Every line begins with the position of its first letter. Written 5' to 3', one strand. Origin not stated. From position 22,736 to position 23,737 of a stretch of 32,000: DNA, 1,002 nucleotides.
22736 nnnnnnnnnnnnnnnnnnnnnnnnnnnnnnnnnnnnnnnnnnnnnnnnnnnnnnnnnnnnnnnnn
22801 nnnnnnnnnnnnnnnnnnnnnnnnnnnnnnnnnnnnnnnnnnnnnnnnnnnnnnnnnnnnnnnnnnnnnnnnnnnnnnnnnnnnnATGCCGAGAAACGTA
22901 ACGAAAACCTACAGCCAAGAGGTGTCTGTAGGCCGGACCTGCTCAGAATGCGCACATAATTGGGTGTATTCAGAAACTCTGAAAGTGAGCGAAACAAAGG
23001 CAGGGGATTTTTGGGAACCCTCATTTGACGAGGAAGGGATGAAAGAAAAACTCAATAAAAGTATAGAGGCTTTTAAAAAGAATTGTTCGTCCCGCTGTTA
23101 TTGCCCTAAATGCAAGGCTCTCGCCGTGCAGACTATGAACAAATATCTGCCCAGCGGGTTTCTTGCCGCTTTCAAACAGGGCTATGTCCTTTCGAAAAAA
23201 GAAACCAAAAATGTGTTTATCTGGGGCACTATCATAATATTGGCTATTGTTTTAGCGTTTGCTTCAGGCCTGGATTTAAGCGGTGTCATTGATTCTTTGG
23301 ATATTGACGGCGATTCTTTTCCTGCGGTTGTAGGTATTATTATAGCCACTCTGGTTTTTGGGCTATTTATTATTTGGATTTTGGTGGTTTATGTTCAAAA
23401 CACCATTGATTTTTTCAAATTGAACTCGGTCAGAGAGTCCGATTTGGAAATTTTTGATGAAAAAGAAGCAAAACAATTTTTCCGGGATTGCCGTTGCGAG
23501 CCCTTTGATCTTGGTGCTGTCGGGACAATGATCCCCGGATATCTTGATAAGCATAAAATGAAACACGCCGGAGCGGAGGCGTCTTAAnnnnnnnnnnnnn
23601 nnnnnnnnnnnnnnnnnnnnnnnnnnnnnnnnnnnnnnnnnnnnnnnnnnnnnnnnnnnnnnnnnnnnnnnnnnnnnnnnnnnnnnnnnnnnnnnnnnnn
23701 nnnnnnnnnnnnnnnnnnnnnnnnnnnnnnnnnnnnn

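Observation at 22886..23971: Two-gene cassette pairs a zinc-ribbon membrane protein with a STAS-like partner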

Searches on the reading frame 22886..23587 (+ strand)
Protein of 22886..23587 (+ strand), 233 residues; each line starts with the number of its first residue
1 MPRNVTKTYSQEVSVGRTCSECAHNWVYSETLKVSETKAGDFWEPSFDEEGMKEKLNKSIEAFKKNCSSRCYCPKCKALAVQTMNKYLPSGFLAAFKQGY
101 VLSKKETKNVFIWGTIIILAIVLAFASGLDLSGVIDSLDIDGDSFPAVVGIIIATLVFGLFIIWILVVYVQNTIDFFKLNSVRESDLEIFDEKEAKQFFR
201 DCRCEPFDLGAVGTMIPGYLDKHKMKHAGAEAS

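Call 5: search_protein_families(library=pfam, proteins=[window:22886-23587:+], max_evalue=0.1)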
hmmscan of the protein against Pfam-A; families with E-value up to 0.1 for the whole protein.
window:22886-23587:+ (233 aa): 1 family
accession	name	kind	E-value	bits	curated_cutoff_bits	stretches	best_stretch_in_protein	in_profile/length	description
PF24400.1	DUF7544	-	0.00027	20.7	27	1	111-191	21-106/302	Family of unknown function (DUF7544)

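Call 6: search_protein_families(library=ncbifam, proteins=[window:22886-23587:+], max_evalue=0.1)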
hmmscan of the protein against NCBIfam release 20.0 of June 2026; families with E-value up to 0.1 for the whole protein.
window:22886-23587:+ (233 aa): 0 families

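Call 11: find_homologous_proteins(query=window:22886-23587:+)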
Query window:22886-23587:+ (233 aa): 1 proteins with E <= 0.001 among 342 candidates.
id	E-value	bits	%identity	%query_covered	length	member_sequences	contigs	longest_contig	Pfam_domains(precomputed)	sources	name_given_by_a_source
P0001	1.8e-154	530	100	100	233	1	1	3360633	-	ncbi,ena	-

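Call 14: find_encoding_contigs(protein=P0001, flank=3000, max_places=2)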
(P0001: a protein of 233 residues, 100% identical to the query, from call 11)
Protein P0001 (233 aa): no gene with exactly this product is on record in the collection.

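Call 37: search_protein_representatives(protein=window:22886-23587:+)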
Query: 233 residues. Proteins with E-value up to 0.001 (for the whole library): 17; up to 1e-10: 4; up to 1e-30: 1. The best 17 are listed.
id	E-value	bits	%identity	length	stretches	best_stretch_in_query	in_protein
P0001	5.6e-155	529.9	100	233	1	1-233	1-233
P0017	6.7e-13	65.1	30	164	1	71-218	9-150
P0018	1.2e-11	61.0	26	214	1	1-200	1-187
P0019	4.0e-11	59.3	34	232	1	1-160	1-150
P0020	1.1e-07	48.0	30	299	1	1-123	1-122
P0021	7.8e-07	45.3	26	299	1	6-170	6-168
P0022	2.8e-06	43.4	32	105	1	1-96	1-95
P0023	6.8e-06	42.2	26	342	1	8-172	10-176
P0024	1.5e-05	41.1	31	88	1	1-89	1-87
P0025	2.2e-05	40.5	33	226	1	8-104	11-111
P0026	3.3e-05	39.9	31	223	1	10-108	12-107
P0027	1.2e-04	38.1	32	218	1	6-165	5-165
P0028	1.2e-04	38.1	30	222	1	6-112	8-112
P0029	1.7e-04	37.6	25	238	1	10-185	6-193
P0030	2.6e-04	37.0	28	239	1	10-125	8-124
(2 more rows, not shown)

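Call 45: find_homologous_proteins(query=A2, max_evalue=0.01)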
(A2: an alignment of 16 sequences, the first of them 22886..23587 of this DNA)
Query A2 (16 sequences) (233 aa, profile of the alignment): 3 proteins with E <= 0.01 among 8000 candidates.
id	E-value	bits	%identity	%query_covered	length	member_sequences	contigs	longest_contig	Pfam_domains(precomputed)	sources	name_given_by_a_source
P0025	5.6e-64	234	32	40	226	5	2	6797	-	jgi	-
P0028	7.1e-62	227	24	75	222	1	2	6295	-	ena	-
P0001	3.9e-57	211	100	100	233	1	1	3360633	-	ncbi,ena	-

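Call 46: find_encoding_contigs(protein=P0025, flank=6000, max_places=3)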
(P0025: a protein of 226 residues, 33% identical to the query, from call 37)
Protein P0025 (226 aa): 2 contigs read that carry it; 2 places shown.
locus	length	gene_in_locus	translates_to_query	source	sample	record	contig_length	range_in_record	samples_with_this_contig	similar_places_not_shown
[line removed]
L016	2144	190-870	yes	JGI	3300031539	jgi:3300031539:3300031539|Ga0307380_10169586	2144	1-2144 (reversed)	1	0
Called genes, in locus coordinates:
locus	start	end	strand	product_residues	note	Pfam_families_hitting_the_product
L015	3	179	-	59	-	?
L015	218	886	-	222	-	-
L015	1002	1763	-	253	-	PF07963:N_methyl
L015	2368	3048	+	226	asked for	-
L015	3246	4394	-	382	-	-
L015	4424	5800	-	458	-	PF03062:MBOAT, PF13813:MBOAT_2 (weak)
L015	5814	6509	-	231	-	PF00850:Hist_deacetyl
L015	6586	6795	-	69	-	?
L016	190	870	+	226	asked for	-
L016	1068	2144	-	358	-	?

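Call 47: find_encoding_contigs(protein=P0028, flank=6000, max_places=3)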
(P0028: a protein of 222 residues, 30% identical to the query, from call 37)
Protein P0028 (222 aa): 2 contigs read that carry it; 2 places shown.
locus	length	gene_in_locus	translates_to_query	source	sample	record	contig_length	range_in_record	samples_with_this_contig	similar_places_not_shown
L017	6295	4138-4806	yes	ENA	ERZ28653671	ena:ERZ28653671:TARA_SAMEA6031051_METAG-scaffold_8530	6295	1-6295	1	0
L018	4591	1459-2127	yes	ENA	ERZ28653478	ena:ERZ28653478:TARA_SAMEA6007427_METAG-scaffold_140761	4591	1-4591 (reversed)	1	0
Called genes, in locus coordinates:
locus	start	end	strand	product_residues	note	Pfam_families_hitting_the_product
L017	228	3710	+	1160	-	PF20464:MmeI_N, PF20465:MmeI_hel, PF20473:MmeI_Mtase, PF20466:MmeI_TRD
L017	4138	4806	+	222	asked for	-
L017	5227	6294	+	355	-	?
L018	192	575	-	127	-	-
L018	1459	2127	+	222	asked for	-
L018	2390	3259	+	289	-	PF00805:Pentapeptide, PF01582:TIR, PF08937:ThsB_TIR (weak), PF13676:TIR_2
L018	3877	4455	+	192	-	PF05154:TM2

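Call 50: find_encoding_contigs(protein=P0019, flank=5000, max_places=3)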
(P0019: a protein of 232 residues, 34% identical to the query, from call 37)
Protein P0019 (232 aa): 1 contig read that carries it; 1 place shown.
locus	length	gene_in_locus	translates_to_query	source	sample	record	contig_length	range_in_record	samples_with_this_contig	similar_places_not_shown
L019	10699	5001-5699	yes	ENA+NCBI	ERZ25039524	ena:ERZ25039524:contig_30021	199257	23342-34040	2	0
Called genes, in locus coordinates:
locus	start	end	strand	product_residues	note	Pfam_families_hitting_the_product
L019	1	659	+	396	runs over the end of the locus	PF02784:Orn_Arg_deC_N, PF00278:Orn_DAP_Arg_deC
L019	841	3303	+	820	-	PF02518:HATPase_c, PF00204:DNA_gyraseB, PF01751:Toprim, PF18053:GyrB_insert, PF00986:DNA_gyraseB_C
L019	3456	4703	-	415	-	PF00067:p450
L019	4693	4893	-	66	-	-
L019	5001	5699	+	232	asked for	-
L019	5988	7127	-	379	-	PF00685:Sulfotransfer_1, PF13469:Sulfotransfer_3, PF17784:Sulfotransfer_4 (faint)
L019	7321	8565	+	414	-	PF00753:Lactamase_B, PF14863:Alkyl_sulf_dimr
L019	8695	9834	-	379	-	PF02463:SMC_N, PF13476:AAA_23 (weak), PF13304:AAA_21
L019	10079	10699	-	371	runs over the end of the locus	PF00712:DNA_pol3_beta, PF02767:DNA_pol3_beta_2, PF02768:DNA_pol3_beta_3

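Call 51: find_encoding_contigs(protein=P0018, flank=5000, max_places=3)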
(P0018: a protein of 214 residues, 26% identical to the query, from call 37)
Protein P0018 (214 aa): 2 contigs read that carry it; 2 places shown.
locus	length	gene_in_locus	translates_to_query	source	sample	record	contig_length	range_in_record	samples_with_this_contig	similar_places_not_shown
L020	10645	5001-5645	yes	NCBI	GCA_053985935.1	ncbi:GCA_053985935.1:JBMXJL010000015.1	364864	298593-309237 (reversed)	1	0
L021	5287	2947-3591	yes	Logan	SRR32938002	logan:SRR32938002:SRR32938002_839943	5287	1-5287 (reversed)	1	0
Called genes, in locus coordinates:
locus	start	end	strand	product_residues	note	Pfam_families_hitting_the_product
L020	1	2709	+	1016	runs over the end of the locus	PF13385:Laminin_G_3, PF02210:Laminin_G_2 (faint), PF13385:Laminin_G_3, PF07603:Lcl_C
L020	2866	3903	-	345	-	PF20573:DUF6782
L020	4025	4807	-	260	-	-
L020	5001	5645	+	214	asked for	-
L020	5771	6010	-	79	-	PF01541:GIY-YIG, PF10544:T5orf172 (weak)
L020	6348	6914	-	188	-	PF00440:TetR_N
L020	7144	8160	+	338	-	PF00072:Response_reg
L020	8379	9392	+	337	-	PF00072:Response_reg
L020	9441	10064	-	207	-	-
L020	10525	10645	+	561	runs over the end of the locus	PF01136:Peptidase_U32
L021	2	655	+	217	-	?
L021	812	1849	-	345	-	PF20573:DUF6782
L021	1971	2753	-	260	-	-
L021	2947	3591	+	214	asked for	-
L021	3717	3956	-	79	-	PF01541:GIY-YIG, PF10544:T5orf172 (weak)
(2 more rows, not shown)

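Call 64: predict_structure(alignment_id=A2)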
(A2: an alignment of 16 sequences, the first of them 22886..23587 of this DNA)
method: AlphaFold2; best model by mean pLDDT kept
length: 233 residues; sequences in the alignment: 16
mean_pLDDT: 91.4   pTM: 0.75
mean pLDDT of the five models: 91.4, 90.2, 90.0, 89.4, 88.3
residues with pLDDT >= 90: 159; 70-90: 69; 50-70: 5; < 50: 0
segments of 3 or more residues with pLDDT < 50: none
pLDDT, mean of each block of 10 residues (from residue 1): 93 98 97 95 89 98 96 97 97 96 91 90 82 71 83 91 90 89 91 96 92 93 89 84
secondary structure, 60 per line:
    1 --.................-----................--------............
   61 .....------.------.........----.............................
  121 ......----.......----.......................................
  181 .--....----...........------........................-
elements in order: E3-19 E25-40 H49-65 H81-87 H92-126 H131-137 H142-181 H184-187 H192-202 H209-232

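Call 66: search_protein_families(library=padloc, proteins=[window:22886-23587:+, P0018, P0019, P0025, P0028], max_evalue=0.1)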
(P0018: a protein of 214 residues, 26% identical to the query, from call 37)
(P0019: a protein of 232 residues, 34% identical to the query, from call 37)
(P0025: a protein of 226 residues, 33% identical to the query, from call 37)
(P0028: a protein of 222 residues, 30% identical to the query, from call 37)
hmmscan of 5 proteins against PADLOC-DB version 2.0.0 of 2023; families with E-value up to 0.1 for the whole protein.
window:22886-23587:+ (233 aa): 0 families

P0018 (214 aa): 3 families
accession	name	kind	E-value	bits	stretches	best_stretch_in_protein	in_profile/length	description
PDLC02365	PycTM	-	0.0089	14.4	1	111-196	28-106/165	-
PDLC00921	Cas10d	-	0.009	12.2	1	50-122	69-143/946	CRISPR type I-D/CYANO-associated protein Csc3/Cas10d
PDLC04163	HEC-09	-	0.026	12.2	1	13-50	85-122/203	-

P0019 (232 aa): 0 families

P0025 (226 aa): 1 family
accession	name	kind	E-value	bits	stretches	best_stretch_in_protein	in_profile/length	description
PDLC03841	LeoBC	-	0.06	10.4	0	53-172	399-504/601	-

P0028 (222 aa): 5 families
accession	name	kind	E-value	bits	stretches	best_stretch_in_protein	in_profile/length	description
PDLC04259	PDC-M01B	-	0.00093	17.2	1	31-98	53-115/277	-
PDLC00249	LmuB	-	0.0027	14.4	1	15-93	229-307/565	AAA ATPase domain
PDLC04447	PDC-M14A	-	0.016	13.6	1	8-85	69-149/152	-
PDLC04248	PDC-M01B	-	0.018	13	1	72-98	29-55/216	-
PDLC04263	PDC-M01B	-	0.02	12.6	1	44-98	64-120/291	-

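Call 67: search_protein_families(library=phrogs, proteins=[window:22886-23587:+, P0018, P0019, P0025, P0028], max_evalue=0.1)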
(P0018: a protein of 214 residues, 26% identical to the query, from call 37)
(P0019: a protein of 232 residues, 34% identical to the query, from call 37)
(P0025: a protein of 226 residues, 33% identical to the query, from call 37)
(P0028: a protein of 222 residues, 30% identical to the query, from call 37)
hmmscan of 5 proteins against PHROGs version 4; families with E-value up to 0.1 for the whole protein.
window:22886-23587:+ (233 aa): 2 families
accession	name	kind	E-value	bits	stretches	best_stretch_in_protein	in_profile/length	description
phrog_10154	-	unknown function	0.015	15.9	0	1-24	8-31/63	-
phrog_2203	-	moron, auxiliary metabolic gene and host takeover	0.03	15.4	1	106-203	78-165/166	membrane protein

P0018 (214 aa): 2 families
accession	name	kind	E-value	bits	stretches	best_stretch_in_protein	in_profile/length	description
phrog_3328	-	unknown function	0.023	15.1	1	35-124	101-189/242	-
phrog_19024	-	unknown function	0.059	14.7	0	20-84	19-83/95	-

P0019 (232 aa): 0 families

P0025 (226 aa): 1 family
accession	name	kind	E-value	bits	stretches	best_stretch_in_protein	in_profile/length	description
phrog_38469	-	unknown function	0.017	15.8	1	9-85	158-235/272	-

P0028 (222 aa): 6 families
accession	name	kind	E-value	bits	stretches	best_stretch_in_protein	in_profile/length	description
phrog_14328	-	unknown function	0.0057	17.8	1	64-94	63-94/141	-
phrog_3845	-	unknown function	0.013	16.3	1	7-96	81-173/216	-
phrog_2546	-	unknown function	0.022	16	1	33-96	80-141/180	-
phrog_1581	-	unknown function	0.027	15.2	1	11-83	96-157/176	-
phrog_24502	-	other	0.04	14.9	1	46-95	82-131/177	zinc-finger domain protein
phrog_2255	-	DNA, RNA and nucleotide metabolism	0.062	13.7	1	5-94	39-128/211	HNH endonuclease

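Call 68: fold_search(model_id=the predicted structure, library=pdb)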
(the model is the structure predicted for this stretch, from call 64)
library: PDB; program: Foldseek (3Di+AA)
matches with E <= 10: 200; with E <= 0.001: 0
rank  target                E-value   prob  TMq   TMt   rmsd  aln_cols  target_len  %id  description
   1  3nz3                  1.2e+00  0.38  0.13  0.28   4.3        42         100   14  Crystal structure of the mucin-binding domain of Spr1345 from Streptococcus pneumoniae (released 2011-04-20)
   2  3gw6_A                1.7e+00  0.10  0.13  0.12  26.5        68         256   16  Intramolecular Chaperone (released 2010-02-02)
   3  4ntk_A                2.1e+00  0.18  0.17  0.29   5.2        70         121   14  QueD from E. coli (released 2014-07-16)
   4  3gw6_E                2.1e+00  0.08  0.12  0.12  26.3        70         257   16  Intramolecular Chaperone (released 2010-02-02)
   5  6yfc_AA               2.1e+00  0.06  0.12  0.19   9.2        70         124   14  Virus-like particle of bacteriophage AVE019 (released 2020-09-02)
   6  6rhv_G                2.2e+00  0.23  0.14  0.12   3.7        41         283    7  Crystal structure of mouse CD11b I-domain (CD11b-I) in complex with Staphylococcus aureus octameric bi-component leuko (released 2019-12-18)
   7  5ec5_M                2.2e+00  0.20  0.12  0.10   4.4        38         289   16  Crystal structure of lysenin pore (released 2016-05-18)
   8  4ntm_A                2.3e+00  0.41  0.20  0.36   4.2        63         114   14  QueD soaked with sepiapterin (selenomethionine substituted protein) (released 2014-07-16)
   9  3gw6_D                2.3e+00  0.08  0.13  0.12  23.4        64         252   14  Intramolecular Chaperone (released 2010-02-02)
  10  8uu7_q                2.5e+00  0.20  0.11  0.30   9.9        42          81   17  Cryo-EM structure of the Listeria innocua 70S ribosome in complex with HflXr, HPF, and E-site tRNA (structure II-B) (released 2024-02-28)
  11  4ntm_B                2.5e+00  0.16  0.17  0.30   5.2        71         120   15  QueD soaked with sepiapterin (selenomethionine substituted protein) (released 2014-07-16)
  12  8ekm_A                2.5e+00  0.06  0.11  0.08   4.9        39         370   10  Clostridioides difficile binary toxin translocase CDTb double mutant - D623A D734A (released 2023-09-27)
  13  2dj6_B                2.6e+00  0.18  0.17  0.30   6.0        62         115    8  Crystal structure of 6-pyruvoyl tetrahydrobiopterin synthase from Pyrococcus horikoshii OT3 (released 2006-10-01)
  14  6yfb_AA               2.6e+00  0.13  0.14  0.18   8.4        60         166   12  Virus-like particle of bacteriophage AVE016 (released 2020-09-02)
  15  8rna_E                2.6e+00  0.13  0.12  0.04   4.5        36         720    8  Influenza B polymerase apo-trimer (released 2024-09-11)
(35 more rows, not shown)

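Call 69: search_protein_families(library=padloc, alignment_id=A2, max_evalue=0.1)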
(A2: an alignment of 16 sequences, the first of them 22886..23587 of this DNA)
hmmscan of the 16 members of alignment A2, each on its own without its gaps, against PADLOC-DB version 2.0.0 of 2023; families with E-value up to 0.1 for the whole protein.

A. member 1, window:22886-23587:+ (233 aa): 0 families

B. families by the number of members that match (of 16 scanned): 11 families
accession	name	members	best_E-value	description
PDLC00249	LmuB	2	0.0027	AAA ATPase domain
PDLC04259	PDC-M01B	1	0.00093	-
PDLC02365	PycTM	1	0.0089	-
PDLC00921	Cas10d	1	0.009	CRISPR type I-D/CYANO-associated protein Csc3/Cas10d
PDLC04447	PDC-M14A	1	0.016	-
PDLC04248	PDC-M01B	1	0.018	-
PDLC04263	PDC-M01B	1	0.02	-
PDLC00715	Effector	1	0.021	4TM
PDLC04163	HEC-09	1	0.026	-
PDLC03841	LeoBC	1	0.06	-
PDLC02172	Drt1b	1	0.082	-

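Call 72: fold_search(model_id=the predicted structure, library=viral)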
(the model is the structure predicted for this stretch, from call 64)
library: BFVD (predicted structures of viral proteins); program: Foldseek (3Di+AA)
matches with E <= 10: 397; with E <= 0.001: 0
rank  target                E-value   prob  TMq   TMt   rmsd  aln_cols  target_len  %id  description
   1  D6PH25                3.2e-02  0.41  0.18  0.14  25.8       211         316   14  (no name in the UniProt tables at hand)
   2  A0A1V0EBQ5            6.0e-02  0.69  0.19  0.26   8.1       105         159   18  (no name in the UniProt tables at hand)
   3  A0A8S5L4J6            4.2e-01  0.11  0.14  0.09  29.2       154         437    8  Maturation protein (Fragment) [ssRNA phage Gerhypos.4_7]
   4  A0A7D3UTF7            4.7e-01  0.08  0.16  0.15  17.4       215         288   17  SMODS and SLOG-associating 2TM effector domain-containing protein [Fadolivirus FV1/VV64]
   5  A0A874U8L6            5.3e-01  0.06  0.09  0.10  23.9        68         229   22  (no name in the UniProt tables at hand)
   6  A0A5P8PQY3            5.6e-01  0.51  0.18  0.29   5.7        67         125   21  6-carboxytetrahydropterin synthase [Pseudomonas phage Quinobequin-P09]
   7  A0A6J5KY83            6.7e-01  0.14  0.16  0.20  34.6       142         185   13  Lipoprotein [uncultured Caudovirales phage]
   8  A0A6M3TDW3            7.5e-01  0.84  0.18  0.56   3.5        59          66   15  (no name in the UniProt tables at hand)
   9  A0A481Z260            7.5e-01  0.04  0.15  0.09  26.4       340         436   13  Chaperone protein [Pithovirus LCPAC101]
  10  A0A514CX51            7.9e-01  0.12  0.13  0.19   6.8        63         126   13  Uncharacterized protein [Gordonia phage Dardanus]
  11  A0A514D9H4            8.4e-01  0.14  0.14  0.31   5.9        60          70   12  Uncharacterized protein (Fragment) [Leviviridae sp.]
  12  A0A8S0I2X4            8.4e-01  0.07  0.11  0.19  15.1        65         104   12  (no name in the UniProt tables at hand)
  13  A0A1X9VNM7            8.9e-01  0.30  0.14  0.07   5.6        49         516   18  GH18 domain-containing protein [Mimivirus AB-566-O17]
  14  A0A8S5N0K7            9.5e-01  0.54  0.16  0.23   3.7        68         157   16  TFIIB Transcription factor zinc-finger [Siphoviridae sp. ctoMB99]
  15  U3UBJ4                9.5e-01  0.54  0.15  0.14   2.5        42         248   14  Hypothetical pox protein [Squirrelpox virus]
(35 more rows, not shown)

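Call 74: find_related_loci(query=A5, collection=metagenome_contigs, flank=4000)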
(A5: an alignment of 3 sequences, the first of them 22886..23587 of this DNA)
Query A5 (233 aa) in metagenome_contigs; peptide patterns used: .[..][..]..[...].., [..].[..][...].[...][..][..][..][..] (x = any residue, [..] = any of these).
600 stretches matched a pattern, but none encodes a relative of the query by tblastn (E <= 1e-3).
